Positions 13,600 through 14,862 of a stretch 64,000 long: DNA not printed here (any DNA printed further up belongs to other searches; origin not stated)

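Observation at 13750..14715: Lone Zn-ribbon / winged-helix / NDT-superfamily-like gene inserted between gyrA and a metal efflux gene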

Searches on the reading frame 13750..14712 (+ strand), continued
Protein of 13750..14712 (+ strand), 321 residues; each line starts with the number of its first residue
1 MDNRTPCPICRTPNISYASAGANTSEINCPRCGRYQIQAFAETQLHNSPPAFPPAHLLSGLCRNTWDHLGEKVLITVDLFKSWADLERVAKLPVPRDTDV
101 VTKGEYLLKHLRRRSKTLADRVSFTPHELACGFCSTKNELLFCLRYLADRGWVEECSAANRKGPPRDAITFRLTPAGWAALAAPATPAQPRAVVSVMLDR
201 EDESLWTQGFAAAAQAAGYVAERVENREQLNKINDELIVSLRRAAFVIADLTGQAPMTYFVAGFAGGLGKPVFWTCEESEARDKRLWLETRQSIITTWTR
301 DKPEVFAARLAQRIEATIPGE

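Call 18: search_solved_structures(query=A2, max_evalue=1, show_alignments=3)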
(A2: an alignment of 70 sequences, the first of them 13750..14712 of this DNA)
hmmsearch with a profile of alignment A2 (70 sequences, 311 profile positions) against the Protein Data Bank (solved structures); distinct sequences matched with E-value up to 1: 5.
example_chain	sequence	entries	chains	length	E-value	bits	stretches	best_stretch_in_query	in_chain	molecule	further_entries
2klh_A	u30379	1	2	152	0.094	15.5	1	224-264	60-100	c-Myc-responsive protein Rcl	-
4fyh_A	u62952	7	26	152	0.16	14.8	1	229-264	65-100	Deoxyribonucleoside 5'-monophosphate N-glycosidase | 2'-deoxynucleoside 5'-phosphate N-hydrolase 1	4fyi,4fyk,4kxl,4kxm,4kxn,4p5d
2khz_A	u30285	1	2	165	0.21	14.4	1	230-264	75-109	c-Myc-responsive protein Rcl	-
2d74_B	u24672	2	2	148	0.84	12.4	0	6-35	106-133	Translation initiation factor 2 beta subunit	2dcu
4v4n_Ai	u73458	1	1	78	0.99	12.1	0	1-35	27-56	50S ribosomal protein L37AE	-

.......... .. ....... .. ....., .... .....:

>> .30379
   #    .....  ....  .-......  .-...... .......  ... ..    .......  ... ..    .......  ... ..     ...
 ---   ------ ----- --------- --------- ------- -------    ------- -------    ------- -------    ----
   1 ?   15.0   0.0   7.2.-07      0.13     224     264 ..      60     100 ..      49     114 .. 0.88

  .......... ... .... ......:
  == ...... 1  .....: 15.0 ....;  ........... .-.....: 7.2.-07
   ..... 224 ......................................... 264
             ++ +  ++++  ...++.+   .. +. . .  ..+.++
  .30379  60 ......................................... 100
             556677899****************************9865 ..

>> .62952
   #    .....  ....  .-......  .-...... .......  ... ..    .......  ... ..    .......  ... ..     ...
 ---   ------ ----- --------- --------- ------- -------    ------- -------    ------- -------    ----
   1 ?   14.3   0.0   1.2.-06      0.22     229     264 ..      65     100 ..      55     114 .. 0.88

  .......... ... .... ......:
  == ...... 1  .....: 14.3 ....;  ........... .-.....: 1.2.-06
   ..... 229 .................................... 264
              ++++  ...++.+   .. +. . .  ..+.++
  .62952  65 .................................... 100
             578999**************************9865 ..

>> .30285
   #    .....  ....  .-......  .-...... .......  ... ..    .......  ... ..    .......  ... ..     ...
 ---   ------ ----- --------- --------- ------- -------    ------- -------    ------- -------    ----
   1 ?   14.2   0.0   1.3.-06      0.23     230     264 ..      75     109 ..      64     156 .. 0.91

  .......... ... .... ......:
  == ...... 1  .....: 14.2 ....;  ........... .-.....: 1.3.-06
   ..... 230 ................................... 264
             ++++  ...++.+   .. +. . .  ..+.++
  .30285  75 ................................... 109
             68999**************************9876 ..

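Call 19: search_protein_families(library=padloc, alignment_id=A2, max_evalue=0.01)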
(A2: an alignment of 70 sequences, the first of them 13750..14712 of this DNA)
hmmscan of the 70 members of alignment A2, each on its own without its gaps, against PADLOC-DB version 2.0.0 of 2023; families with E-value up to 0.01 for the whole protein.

A. member 1, window:13750-14712:+ (321 aa): 1 family
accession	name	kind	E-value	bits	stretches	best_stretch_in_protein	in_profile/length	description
PDLC00733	Effector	-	7e-05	19.8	1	229-279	287-339/388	TIR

B. families by the number of members that match (of 70 scanned): 6 families
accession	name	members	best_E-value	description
PDLC00733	Effector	70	3e-16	TIR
PDLC04391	PDC-M07A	1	0.0013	-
PDLC04389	PDC-M07A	1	0.0016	-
PDLC04393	PDC-M07A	1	0.0034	-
PDLC01691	Cas12f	1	0.0036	CAS-V-F; effector__SPE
PDLC04430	PDC-M12B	1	0.0062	-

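Call 22: find_related_loci(query=A1, collection=genome_contigs, flank=6000)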
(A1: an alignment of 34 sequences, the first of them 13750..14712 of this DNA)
Query A1 (321 aa) in genome_contigs; peptide patterns used: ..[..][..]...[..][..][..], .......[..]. (x = any residue, [..] = any of these).
41 stretches matched a pattern; 34 encode a relative of the query (tblastn E <= 1e-3); 34 distinct loci.
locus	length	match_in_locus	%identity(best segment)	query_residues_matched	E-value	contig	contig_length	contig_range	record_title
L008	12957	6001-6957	91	1-319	0e+0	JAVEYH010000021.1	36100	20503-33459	MAG: Kiritimatiellia bacterium isolate BF4_25 NODE_3348_length_36100_cov_9.618658_Biofilm4, whole genome shotgun sequenc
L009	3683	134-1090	70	1-318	2e-160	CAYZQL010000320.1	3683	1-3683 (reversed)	MAG TPA_asm: uncultured Lentisphaeraceae bacterium isolate SRP192927_co1_1047 genome assembly, contig: NODE_78495_length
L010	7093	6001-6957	70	1-318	3e-153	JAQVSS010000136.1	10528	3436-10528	MAG: Kiritimatiellae bacterium isolate STF1_28 NODE_19915_length_10528_cov_4.872416_Sandtown_F1, whole genome shotgun se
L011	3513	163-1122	68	1-318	5e-158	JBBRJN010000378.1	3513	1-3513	MAG: Kiritimatiellia bacterium isolate Co_metawrap_2871 Cmw_2871_k141_28579206_length_3513_cov_9.0000, whole genome shot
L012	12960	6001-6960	69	1-318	7e-151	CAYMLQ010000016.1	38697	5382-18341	MAG TPA_asm: uncultured Lentisphaeraceae bacterium isolate SRP272421_co3_474 genome assembly, contig: NODE_1563_length_3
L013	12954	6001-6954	67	1-318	3e-150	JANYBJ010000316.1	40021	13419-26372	MAG: bacterium isolate GL140_5_metabat_74_sub GL140_5_k141_554718, whole genome shotgun sequence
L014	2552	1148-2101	67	1-318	1e-157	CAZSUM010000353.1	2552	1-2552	MAG TPA_asm: uncultured Lentisphaeraceae bacterium isolate SRP192927_co3_868 genome assembly, contig: NODE_132288_length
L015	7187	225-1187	67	1-318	2e-147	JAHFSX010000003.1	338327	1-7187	MAG: Verrucomicrobia bacterium isolate nzgw607 NODE_9_length_338328_cov_6.232866, whole genome shotgun sequence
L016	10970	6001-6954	67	1-318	2e-147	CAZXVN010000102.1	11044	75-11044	MAG TPA_asm: uncultured Lentisphaeraceae bacterium isolate binchicken_co18_76 genome assembly, contig: k141_4113151, who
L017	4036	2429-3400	66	1-318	3e-151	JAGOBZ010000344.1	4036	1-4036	MAG: Kiritimatiellae bacterium isolate Go_SlDig_bin_208 Go_SlDig_80185_length_4036_cov_6.592479, whole genome shotgun se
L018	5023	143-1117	66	1-318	7e-149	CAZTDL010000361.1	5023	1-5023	MAG TPA_asm: uncultured Lentisphaeraceae bacterium isolate SRP118108_co1_15 genome assembly, contig: NODE_20666_length_5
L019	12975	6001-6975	66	1-318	4e-146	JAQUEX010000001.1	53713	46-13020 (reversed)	MAG: Kiritimatiellae bacterium isolate STCSWMC_188 NODE_1124_length_53713_cov_15.337756_ST_CSWMC, whole genome shotgun s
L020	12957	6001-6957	66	1-318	2e-144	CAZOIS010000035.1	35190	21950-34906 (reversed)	MAG TPA_asm: uncultured Lentisphaeraceae bacterium isolate SRP220891_co1_81 genome assembly, contig: NODE_2375_length_35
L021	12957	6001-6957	66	1-318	7e-144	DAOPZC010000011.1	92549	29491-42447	MAG TPA_asm: Kiritimatiellia bacterium isolate AMR_MDS_1298 NODE_133_length_92549_cov_19.880954, whole genome shotgun se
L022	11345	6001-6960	68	1-318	2e-143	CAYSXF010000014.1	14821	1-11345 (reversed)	MAG TPA_asm: uncultured Lentisphaeraceae bacterium isolate binchicken_co2_384 genome assembly, contig: NODE_2901_length_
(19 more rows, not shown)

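Call 28: predict_structure(alignment_id=A3)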
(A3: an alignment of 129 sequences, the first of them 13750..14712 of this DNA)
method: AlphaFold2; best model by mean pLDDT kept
length: 321 residues; sequences in the alignment: 129
mean_pLDDT: 92.3   pTM: 0.73
mean pLDDT of the five models: 92.3, 92.0, 91.8, 91.8, 91.5
residues with pLDDT >= 90: 265; 70-90: 35; 50-70: 20; < 50: 1
segments of 3 or more residues with pLDDT < 50: none
pLDDT, mean of each block of 10 residues (from residue 1): 82 96 97 98 95 96 97 97 93 94 97 97 96 97 98 87 76 97 77 91 93 96 75 85 96 92 96 97 85 94 98 92 52
secondary structure, 60 per line:
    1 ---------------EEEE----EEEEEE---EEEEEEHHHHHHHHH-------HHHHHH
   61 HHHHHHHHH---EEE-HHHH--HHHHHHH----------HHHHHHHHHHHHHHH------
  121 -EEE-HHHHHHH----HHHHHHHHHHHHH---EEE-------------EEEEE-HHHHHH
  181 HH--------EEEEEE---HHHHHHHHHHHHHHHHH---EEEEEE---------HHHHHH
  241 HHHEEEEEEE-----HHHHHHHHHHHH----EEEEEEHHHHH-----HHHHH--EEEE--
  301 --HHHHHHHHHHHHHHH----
elements in order: E16-19 E24-29 E33-38 H39-47 H55-69 E73-75 H77-80 H83-89 H100-114 E122-124 H126-132 H137-149 E153-155 E169-173 H175-182 E191-196 H200-216 E220-225 H235-243 E244-250 H256-267 E272-277 H278-282 H288-292 E295-298 H303-317

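Call 31: find_homologous_proteins(query=A2, max_evalue=1e-10)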
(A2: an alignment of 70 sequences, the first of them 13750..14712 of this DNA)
Query A2 (70 sequences) (321 aa, profile of the alignment): 101 proteins with E <= 1e-10 among 8000 candidates.
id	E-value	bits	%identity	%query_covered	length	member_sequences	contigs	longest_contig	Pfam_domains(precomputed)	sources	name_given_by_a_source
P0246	1.9e-96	341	30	99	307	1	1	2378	PF24168.2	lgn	-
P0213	9.1e-94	333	27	98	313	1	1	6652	-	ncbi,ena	-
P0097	2.0e-93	331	30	98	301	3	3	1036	-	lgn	-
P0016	1.5e-83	299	69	99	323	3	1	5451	PF05014.22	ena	-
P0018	6.5e-83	297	67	99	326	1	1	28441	PF05014.22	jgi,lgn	-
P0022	1.5e-82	296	66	99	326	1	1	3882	-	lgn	-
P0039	2.1e-82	295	66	99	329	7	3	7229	-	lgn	-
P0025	2.2e-82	295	67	99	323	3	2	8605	PF05014.22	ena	-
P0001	3.2e-82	295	100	100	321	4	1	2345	-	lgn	-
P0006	4.4e-82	294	69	99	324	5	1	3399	-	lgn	-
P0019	4.7e-82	294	69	99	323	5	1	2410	PF05014.22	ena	-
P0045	4.9e-82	294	66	99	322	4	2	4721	-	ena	-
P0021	5.1e-82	294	68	99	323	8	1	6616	PF05014.22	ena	-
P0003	1.3e-81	293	69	99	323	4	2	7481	-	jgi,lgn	-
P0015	2.3e-81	292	68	99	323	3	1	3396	-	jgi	jgi:hypothetical protein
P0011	2.8e-81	292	68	99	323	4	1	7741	PF05014.22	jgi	-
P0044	1.9e-80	289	67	99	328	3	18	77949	PF05014.22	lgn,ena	-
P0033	2.0e-80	289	67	99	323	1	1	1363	PF05014.22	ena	-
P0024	2.0e-80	289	67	99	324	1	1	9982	PF05014.22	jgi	jgi:hypothetical protein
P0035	2.1e-80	289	66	99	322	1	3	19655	PF05014.22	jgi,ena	-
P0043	7.1e-80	287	67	99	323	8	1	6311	PF05014.22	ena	-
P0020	8.2e-80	287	68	99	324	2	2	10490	PF05014.22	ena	-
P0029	9.1e-80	287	67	99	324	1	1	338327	-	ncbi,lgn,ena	-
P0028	2.7e-79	285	67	99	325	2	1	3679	PF05014.22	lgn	-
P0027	2.7e-79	285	67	99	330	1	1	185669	PF05014.22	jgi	jgi:hypothetical protein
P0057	4.5e-79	284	61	99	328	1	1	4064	PF05014.22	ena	-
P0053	2.3e-77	279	62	99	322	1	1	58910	-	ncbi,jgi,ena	-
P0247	9.1e-77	277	26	98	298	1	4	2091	PF05014.22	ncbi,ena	-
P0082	3.6e-73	265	56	99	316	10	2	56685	-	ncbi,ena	ncbi:MAG: hypothetical protein WCJ02_00010 [bacterium]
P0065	4.7e-72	261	60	99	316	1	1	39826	-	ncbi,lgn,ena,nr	ncbi:MAG: hypothetical protein FWG50_04015 [Kiritimatiellaeota bacterium]|nr:hypothetical protein [K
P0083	4.8e-70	255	54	99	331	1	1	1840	PF05014.22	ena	-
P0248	3.4e-20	91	38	19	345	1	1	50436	PF05014.22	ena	-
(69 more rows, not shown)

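Call 34: find_encoding_contigs(protein=P0213, flank=8000, max_places=3)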
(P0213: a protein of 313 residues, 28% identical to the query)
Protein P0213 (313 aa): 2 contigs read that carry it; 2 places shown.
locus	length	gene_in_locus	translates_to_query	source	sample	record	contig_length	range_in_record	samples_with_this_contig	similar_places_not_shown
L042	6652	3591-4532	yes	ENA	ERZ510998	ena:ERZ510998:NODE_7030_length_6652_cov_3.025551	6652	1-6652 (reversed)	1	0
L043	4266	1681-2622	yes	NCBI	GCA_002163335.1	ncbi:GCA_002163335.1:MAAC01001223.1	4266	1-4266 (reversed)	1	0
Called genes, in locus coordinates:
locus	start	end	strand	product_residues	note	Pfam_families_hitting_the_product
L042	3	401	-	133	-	?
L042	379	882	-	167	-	PF07471:Phage_Nu1 (faint)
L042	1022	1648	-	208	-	-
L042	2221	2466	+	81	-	PF13711:DUF4160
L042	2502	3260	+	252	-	-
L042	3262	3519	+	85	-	-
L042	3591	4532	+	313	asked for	-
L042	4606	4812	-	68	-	-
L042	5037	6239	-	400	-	PF00005:ABC_tran (weak)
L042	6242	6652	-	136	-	?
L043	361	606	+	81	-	PF13711:DUF4160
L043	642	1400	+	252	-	-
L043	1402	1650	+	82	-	-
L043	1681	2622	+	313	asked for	-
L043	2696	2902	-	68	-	-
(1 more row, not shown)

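Call 35: find_encoding_contigs(protein=P0248, flank=8000, max_places=2)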
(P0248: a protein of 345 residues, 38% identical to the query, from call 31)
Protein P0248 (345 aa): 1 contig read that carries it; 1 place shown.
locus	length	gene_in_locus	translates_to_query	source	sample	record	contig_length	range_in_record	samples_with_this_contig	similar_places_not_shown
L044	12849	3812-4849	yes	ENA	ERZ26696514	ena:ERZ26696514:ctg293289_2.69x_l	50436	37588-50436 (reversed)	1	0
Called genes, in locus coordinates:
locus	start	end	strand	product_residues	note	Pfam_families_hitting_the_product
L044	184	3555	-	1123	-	PF13271:DUF4062, PF05729:NACHT, PF13401:AAA_22 (weak), PF03781:FGE-sulfatase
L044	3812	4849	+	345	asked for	PF05014:Nuc_deoxyrib_tr (weak)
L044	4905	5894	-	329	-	-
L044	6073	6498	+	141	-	PF08856:DUF1826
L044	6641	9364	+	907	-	PF00069:Pkinase, PF07714:PK_Tyr_Ser-Thr, PF03781:FGE-sulfatase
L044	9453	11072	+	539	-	PF05935:Arylsulfotrans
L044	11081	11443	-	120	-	-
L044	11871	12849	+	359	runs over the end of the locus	-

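Call 37: search_dna_similar(query=P0135, collection=plasmids, mode=protein, max_evalue=1e-8, max_rows=25)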
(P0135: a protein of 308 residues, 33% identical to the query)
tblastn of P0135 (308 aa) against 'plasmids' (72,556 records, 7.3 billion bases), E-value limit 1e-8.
Records with a match: 21; places in all: 21; records where one place covers at least 80% of the query: 2.
Best place of each record, by identity: <60% 21.
By first word of the organism name: Bacillus 16; Bradyrhizobium 1; Hydrogenimonas 1; Leptospira 1; Hymenobacter 1; Aliarcobacter 1.
By predicted mobility (MOB-suite, as given by PLSDB): conjugative 9; non-mobilizable 8; mobilizable 4.
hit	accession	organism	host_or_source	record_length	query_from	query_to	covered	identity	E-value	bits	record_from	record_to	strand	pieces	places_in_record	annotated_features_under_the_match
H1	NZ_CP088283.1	Bradyrhizobium quebecense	soybean cv. AC Glengarry,Cell ...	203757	27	305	91%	34.2%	6e-45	170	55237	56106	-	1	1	hypothetical protein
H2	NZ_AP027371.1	Hydrogenimonas cancrithermarum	-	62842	5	299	96%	30.5%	2e-34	139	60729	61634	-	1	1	hypothetical protein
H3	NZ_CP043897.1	Leptospira interrogans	Homo sapiens,cell culture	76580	86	299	69%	36.8%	3e-38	150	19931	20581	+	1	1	nucleoside 2-deoxyribosyltransferase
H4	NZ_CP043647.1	Hymenobacter sp. NBH84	pure culture,soil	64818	81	299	71%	33.5%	2e-24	110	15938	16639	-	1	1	hypothetical protein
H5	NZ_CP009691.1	Bacillus mycoides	soil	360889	154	300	48%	43.9%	2e-34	139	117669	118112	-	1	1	nucleoside 2-deoxyribosyltransferase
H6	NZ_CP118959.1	Bacillus mycoides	Soil,Type strain bacterial culture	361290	154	300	48%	43.9%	2e-34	139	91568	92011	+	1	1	nucleoside 2-deoxyribosyltransferase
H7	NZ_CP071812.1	Bacillus mycoides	cell culture,soil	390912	154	300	48%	43.9%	2e-34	139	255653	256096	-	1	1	nucleoside 2-deoxyribosyltransferase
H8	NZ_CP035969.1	Bacillus mycoides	cell culture,soil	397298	154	300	48%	43.9%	2e-34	139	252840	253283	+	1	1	nucleoside 2-deoxyribosyltransferase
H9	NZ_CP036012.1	Bacillus mycoides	cell culture,soil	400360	154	300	48%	43.9%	2e-34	139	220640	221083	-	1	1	nucleoside 2-deoxyribosyltransferase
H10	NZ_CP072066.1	Bacillus mycoides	cell culture,soil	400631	154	300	48%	43.9%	2e-34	139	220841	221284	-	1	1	nucleoside 2-deoxyribosyltransferase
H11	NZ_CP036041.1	Bacillus mycoides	cell culture,soil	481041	154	300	48%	43.9%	2e-34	139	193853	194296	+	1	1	nucleoside 2-deoxyribosyltransferase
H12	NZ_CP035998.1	Bacillus mycoides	cell culture,soil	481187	154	300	48%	43.9%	2e-34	139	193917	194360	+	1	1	nucleoside 2-deoxyribosyltransferase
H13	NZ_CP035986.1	Bacillus mycoides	cell culture,soil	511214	154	300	48%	43.9%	2e-34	139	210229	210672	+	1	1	nucleoside 2-deoxyribosyltransferase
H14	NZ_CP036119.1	Bacillus mycoides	cell culture,soil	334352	154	300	48%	43.9%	2e-34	139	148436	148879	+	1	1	nucleoside 2-deoxyribosyltransferase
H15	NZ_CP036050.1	Bacillus mycoides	cell culture,soil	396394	154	300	48%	43.9%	2e-34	139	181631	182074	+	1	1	nucleoside 2-deoxyribosyltransferase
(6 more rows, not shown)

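Call 38: get_annotated_region(hit=H1, flank=7000)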
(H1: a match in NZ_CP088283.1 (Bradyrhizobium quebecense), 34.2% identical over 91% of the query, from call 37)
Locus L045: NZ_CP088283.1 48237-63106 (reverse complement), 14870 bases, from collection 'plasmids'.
description: Bradyrhizobium quebecense strain 12S5 plasmid pBq12S5
organism: Bradyrhizobium quebecense (NCBI taxid 2748629)
taxonomy: Bacteria; Pseudomonadota; Alphaproteobacteria; Hyphomicrobiales; Nitrobacteraceae; Bradyrhizobium; Bradyrhizobium quebecense
host: -; source: soybean cv. AC Glengarry,Cell Culture,root nodule from soybean plant inoculated with root zone soil from ...; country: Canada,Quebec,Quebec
typing (MOB-suite, as given by PLSDB): conjugative; replicon rep_cluster_506; relaxase MOBP; mating-pair formation MPF_T
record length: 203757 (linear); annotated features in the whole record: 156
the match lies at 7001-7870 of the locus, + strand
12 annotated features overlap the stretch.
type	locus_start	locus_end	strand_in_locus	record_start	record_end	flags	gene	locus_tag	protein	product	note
CDS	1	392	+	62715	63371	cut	-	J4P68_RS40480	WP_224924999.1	hypothetical protein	-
CDS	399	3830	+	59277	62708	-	-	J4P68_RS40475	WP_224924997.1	ATP-dependent helicase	-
CDS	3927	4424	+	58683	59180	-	-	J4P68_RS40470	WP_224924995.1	hypothetical protein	-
CDS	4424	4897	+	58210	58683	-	-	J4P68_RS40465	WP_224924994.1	hypothetical protein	-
CDS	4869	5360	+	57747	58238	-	-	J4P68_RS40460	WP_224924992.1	hypothetical protein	-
CDS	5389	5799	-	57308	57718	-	-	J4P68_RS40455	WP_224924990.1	hypothetical protein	-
CDS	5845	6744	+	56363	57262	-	-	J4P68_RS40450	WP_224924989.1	ThiF family adenylyltransferase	-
CDS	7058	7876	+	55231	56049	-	-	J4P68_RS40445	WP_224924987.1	hypothetical protein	-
CDS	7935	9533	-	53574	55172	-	-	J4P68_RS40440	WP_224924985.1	hypothetical protein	-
CDS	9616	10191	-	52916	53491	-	-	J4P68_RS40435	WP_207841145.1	hypothetical protein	-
CDS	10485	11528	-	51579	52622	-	-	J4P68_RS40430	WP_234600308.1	hypothetical protein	-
CDS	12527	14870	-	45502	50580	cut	-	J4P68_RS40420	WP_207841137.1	AAA family ATPase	-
